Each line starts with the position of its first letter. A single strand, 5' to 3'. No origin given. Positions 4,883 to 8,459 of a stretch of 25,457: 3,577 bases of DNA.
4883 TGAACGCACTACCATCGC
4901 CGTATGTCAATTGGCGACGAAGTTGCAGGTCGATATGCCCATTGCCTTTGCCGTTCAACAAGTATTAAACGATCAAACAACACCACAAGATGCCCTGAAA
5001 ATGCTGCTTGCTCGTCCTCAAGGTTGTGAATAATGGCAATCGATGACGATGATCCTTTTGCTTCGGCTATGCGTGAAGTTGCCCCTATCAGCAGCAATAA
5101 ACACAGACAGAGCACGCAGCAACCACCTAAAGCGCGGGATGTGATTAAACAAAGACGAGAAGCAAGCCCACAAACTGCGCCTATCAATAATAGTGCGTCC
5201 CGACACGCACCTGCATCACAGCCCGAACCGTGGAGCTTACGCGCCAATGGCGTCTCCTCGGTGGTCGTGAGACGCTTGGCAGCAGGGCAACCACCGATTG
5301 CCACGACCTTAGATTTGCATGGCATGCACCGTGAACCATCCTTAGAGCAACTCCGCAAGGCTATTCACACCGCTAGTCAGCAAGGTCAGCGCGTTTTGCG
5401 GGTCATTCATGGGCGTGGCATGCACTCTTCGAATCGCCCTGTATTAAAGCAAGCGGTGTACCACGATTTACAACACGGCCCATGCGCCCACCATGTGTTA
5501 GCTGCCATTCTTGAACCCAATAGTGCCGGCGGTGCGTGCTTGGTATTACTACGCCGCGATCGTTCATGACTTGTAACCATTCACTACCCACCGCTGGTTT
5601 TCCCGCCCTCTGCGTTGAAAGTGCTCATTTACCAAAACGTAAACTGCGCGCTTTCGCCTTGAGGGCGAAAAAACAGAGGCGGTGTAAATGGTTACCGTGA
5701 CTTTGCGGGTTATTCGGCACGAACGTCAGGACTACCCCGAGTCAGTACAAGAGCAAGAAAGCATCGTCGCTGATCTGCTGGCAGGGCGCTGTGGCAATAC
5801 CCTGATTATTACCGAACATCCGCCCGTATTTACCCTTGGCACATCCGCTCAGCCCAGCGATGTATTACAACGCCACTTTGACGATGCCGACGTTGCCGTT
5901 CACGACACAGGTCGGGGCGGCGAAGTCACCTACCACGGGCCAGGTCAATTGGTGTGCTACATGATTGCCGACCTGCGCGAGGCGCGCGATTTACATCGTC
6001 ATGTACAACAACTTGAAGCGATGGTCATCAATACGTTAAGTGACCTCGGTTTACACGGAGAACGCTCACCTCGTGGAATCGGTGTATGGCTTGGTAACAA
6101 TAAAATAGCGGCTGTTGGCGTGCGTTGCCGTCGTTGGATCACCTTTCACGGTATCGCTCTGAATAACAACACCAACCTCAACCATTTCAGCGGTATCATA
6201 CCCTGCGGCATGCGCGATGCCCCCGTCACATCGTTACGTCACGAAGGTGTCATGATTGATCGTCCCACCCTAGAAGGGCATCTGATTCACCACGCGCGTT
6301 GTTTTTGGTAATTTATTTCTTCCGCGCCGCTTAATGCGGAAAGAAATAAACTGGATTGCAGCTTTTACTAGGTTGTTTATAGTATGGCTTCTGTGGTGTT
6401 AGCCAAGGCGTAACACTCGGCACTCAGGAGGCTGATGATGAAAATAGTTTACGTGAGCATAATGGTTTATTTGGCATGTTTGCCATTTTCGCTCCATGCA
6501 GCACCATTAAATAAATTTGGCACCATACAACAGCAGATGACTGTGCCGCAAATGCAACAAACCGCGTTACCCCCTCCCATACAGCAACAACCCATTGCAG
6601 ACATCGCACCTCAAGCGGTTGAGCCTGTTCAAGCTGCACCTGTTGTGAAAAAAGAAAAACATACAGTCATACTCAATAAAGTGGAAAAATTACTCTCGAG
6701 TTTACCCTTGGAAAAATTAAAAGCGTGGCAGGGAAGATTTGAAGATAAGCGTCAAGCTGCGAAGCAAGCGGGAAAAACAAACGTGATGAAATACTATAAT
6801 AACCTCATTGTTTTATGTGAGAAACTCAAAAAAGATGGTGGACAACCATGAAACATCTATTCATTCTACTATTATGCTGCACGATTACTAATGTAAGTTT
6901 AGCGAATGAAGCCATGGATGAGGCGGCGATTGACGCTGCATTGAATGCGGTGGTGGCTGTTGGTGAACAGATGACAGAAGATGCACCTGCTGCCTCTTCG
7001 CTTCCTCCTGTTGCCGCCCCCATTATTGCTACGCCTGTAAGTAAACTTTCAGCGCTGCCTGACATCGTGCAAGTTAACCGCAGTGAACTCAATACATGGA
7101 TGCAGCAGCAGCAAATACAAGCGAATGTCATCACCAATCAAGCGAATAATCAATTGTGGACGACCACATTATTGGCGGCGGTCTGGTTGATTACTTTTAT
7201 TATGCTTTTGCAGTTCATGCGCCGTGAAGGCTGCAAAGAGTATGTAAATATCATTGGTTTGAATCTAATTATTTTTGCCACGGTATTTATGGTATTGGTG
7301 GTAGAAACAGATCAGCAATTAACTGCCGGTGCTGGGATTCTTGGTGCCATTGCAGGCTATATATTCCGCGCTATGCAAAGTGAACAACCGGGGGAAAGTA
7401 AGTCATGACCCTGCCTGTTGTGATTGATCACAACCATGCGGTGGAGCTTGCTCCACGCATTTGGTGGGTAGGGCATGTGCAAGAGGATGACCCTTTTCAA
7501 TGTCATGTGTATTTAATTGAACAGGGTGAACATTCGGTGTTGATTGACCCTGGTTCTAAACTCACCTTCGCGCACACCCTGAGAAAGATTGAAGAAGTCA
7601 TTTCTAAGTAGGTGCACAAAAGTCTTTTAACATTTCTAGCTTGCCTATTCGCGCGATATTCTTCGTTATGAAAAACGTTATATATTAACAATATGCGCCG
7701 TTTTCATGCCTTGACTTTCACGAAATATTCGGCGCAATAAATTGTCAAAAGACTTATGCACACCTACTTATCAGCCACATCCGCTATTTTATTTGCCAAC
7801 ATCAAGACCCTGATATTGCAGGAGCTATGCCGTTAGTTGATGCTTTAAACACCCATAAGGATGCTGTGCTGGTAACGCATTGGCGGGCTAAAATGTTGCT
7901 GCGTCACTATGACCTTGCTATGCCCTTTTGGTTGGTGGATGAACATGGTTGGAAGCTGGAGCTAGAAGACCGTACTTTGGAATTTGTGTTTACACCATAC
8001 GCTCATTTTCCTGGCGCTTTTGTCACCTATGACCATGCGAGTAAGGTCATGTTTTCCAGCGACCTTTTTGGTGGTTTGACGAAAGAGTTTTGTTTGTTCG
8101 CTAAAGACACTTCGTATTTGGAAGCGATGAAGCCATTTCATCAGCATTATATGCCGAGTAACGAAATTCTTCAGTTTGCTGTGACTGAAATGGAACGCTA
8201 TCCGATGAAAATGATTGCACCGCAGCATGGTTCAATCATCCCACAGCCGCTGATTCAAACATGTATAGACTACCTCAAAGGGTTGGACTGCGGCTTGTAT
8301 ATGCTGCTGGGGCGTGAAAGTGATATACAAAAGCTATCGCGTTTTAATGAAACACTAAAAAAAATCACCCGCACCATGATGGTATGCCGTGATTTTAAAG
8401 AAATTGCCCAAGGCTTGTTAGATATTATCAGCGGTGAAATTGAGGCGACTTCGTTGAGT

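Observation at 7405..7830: A 162-bp MITE splits the ODP-diguanylate cyclase just before its metal-binding motif, and precise excision restores it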

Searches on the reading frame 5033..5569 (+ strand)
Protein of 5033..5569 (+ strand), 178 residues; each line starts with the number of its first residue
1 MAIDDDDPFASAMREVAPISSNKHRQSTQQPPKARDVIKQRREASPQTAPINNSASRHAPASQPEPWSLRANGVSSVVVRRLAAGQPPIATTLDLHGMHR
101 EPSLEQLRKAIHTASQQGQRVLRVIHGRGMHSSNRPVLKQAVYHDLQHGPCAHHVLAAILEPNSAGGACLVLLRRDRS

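Call 23: search_protein_families(library=pfam, proteins=[window:5033-5569:+], max_evalue=0.001)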
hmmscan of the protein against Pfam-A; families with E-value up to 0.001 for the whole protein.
window:5033-5569:+ (178 aa): 1 family
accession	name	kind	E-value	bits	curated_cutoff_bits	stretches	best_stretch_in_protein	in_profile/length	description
PF01713.27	Smr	-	4.4e-14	52.8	25.7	1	93-174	1-77/77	Smr domain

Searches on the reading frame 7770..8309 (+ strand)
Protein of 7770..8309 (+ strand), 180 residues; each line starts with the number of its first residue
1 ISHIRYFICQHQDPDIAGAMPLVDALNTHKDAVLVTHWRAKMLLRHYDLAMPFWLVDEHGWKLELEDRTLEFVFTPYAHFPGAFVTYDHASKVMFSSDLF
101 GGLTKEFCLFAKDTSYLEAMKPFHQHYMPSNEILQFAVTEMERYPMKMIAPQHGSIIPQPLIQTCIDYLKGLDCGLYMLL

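Call 31: search_solved_structures(query=window:7770-8309:+, max_evalue=0.001, show_alignments=3)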
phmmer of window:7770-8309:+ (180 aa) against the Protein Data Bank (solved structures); distinct sequences matched with E-value up to 0.001: 18.
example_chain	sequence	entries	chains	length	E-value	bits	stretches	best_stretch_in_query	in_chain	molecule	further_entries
6qrq_B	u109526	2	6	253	4.3e-16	62.5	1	2-177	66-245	Oxygen-binding diiron protein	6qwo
6qnm_A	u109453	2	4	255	1.4e-15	60.8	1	7-176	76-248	OXYGEN-BINDING DI-IRON PROTEIN | Uncharacterized protein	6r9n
4dik_A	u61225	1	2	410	2.2e-08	37.3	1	4-163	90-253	FLAVOPROTEIN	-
4dil_A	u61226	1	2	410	4.2e-08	36.4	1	4-163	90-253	FLAVOPROTEIN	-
5v8s_A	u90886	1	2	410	4.2e-08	36.4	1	4-163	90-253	Flavoprotein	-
1vme_A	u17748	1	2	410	4.3e-08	36.4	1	4-163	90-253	Flavoprotein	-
1ycf_A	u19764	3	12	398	1.1e-07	35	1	4-156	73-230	Nitric oxide reductase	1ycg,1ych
2ohh_A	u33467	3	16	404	3.6e-07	33.4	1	3-161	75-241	Type A flavoprotein fprA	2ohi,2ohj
1e5d_A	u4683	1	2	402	4.4e-07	33.1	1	4-103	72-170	RUBREDOXIN:OXYGEN OXIDOREDUCTASE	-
2q9u_A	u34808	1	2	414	7.2e-07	32.4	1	3-103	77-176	A-type flavoprotein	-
6h0d_A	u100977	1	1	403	9.8e-07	32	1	68-168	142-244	Putative diflavin flavoprotein A 3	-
6h0c_A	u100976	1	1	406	9.9e-07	31.9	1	68-168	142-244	Putative diflavin flavoprotein A 3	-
6frm_A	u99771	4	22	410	2.1e-06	30.9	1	7-161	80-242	Coenzyme F420H2 oxidase (FprA) | F420H2 oxidase (FprA)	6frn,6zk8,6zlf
6etb_A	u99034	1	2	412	5.4e-06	29.5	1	3-160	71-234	Anaerobic nitric oxide reductase flavorubredoxin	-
7r1j_A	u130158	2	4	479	7.4e-06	29.1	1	3-159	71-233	Anaerobic nitric oxide reductase flavorubredoxin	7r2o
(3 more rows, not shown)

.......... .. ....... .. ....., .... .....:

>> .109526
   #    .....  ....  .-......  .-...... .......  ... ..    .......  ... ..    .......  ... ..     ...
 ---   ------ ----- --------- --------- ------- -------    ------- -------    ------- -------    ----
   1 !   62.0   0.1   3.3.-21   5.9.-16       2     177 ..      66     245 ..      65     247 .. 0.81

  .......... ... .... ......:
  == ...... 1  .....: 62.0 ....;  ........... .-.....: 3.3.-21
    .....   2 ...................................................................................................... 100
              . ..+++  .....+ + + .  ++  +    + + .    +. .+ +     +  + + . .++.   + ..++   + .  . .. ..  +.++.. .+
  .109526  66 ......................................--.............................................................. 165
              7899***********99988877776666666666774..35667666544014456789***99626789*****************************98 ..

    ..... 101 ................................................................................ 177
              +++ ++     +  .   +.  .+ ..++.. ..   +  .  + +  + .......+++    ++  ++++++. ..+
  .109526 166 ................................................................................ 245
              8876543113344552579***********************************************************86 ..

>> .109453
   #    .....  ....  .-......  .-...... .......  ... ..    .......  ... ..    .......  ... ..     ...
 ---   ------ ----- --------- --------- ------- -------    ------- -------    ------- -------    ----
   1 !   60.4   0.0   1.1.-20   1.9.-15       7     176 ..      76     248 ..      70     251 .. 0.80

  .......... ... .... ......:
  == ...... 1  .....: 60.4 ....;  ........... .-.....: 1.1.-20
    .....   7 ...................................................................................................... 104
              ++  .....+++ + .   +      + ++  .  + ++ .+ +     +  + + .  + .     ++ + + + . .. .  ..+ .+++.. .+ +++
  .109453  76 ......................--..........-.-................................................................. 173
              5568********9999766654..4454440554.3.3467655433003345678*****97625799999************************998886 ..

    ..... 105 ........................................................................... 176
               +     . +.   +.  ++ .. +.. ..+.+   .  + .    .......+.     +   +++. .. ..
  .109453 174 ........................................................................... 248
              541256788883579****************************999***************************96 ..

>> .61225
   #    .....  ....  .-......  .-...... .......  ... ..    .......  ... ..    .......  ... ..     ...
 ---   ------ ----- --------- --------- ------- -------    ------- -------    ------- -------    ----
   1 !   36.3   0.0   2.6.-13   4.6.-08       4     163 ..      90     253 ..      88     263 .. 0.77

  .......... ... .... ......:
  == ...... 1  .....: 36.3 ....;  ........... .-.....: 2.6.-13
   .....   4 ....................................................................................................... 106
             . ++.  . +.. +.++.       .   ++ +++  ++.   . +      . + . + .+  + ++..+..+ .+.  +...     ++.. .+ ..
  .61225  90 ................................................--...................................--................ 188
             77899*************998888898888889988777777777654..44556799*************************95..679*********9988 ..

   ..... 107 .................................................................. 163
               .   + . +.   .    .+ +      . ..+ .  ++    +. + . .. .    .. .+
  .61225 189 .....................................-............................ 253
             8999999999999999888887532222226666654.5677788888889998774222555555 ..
